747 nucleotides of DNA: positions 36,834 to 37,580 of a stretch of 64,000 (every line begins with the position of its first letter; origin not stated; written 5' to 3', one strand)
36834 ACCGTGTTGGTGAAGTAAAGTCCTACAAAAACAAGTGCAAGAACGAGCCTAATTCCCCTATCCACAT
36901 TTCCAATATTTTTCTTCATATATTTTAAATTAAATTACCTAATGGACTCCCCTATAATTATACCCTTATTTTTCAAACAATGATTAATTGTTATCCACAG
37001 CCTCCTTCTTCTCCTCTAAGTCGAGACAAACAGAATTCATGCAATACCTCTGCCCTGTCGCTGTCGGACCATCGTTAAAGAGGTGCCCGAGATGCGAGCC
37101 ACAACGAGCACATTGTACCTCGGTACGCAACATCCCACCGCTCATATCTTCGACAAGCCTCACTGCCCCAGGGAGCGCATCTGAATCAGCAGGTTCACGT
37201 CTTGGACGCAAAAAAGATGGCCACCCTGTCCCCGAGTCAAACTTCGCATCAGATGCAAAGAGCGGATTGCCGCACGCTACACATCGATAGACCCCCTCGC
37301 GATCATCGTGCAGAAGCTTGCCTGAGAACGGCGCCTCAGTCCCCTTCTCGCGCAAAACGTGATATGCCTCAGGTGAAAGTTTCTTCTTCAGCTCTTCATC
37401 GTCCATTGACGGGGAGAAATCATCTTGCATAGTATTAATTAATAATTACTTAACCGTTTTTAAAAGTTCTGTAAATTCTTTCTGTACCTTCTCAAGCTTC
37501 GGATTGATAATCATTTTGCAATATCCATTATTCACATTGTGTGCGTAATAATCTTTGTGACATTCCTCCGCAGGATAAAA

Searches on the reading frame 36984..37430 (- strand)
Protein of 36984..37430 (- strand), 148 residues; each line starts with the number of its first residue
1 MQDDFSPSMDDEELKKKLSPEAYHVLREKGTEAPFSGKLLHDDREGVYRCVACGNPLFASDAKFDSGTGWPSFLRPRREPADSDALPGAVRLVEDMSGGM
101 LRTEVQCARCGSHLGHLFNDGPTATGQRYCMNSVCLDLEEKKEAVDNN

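Call 27: search_solved_structures(query=window:36984-37430:-, show_alignments=3, max_evalue=1e-10)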
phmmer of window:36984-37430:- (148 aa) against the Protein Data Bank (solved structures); distinct sequences matched with E-value up to 1e-10: 20.
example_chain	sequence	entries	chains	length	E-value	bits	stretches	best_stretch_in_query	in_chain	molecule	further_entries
6qa0_A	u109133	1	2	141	2.1e-40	141.2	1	10-137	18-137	Methionine-R-sulfoxide reductase B3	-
6q9v_B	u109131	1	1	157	2.4e-40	141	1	10-138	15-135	Methionine-R-sulfoxide reductase B3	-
6q9v_A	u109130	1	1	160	2.5e-40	140.9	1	10-138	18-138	Methionine-R-sulfoxide reductase B3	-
6sym_A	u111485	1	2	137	1.1e-39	138.8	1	11-139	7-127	Peptide methionine sulfoxide reductase MsrB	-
2k8d_A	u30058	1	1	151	2.3e-39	137.8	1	9-137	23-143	Peptide methionine sulfoxide reductase msrB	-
2l1u_A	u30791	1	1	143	4.3e-39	136.9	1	15-144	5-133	Methionine-R-sulfoxide reductase B2, mitochondrial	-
3hcj_A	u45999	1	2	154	9.2e-39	135.8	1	10-143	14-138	Peptide methionine sulfoxide reductase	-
3hci_A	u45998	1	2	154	3.2e-37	130.8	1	10-143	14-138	Peptide methionine sulfoxide reductase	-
3cez_A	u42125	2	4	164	4.2e-34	120.7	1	8-143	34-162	Methionine-R-sulfoxide reductase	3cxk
6tr8_A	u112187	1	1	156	2.6e-32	114.9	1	10-140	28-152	Peptide-methionine (R)-S-oxide reductase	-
3e0o_A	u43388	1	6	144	3.9e-27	98.1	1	11-141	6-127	Peptide methionine sulfoxide reductase msrB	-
2kzn_A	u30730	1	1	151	4.9e-27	97.8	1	11-141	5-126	Peptide methionine sulfoxide reductase msrB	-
5fa9_A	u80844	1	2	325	7.6e-25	90.7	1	11-136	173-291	Peptide methionine sulfoxide reductase MsrA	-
3e0m_A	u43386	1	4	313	2.2e-24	89.1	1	11-143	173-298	Peptide methionine sulfoxide reductase msrA/msrB 1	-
1l1d_A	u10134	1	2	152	2.9e-24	88.8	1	10-137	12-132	peptide methionine sulfoxide reductase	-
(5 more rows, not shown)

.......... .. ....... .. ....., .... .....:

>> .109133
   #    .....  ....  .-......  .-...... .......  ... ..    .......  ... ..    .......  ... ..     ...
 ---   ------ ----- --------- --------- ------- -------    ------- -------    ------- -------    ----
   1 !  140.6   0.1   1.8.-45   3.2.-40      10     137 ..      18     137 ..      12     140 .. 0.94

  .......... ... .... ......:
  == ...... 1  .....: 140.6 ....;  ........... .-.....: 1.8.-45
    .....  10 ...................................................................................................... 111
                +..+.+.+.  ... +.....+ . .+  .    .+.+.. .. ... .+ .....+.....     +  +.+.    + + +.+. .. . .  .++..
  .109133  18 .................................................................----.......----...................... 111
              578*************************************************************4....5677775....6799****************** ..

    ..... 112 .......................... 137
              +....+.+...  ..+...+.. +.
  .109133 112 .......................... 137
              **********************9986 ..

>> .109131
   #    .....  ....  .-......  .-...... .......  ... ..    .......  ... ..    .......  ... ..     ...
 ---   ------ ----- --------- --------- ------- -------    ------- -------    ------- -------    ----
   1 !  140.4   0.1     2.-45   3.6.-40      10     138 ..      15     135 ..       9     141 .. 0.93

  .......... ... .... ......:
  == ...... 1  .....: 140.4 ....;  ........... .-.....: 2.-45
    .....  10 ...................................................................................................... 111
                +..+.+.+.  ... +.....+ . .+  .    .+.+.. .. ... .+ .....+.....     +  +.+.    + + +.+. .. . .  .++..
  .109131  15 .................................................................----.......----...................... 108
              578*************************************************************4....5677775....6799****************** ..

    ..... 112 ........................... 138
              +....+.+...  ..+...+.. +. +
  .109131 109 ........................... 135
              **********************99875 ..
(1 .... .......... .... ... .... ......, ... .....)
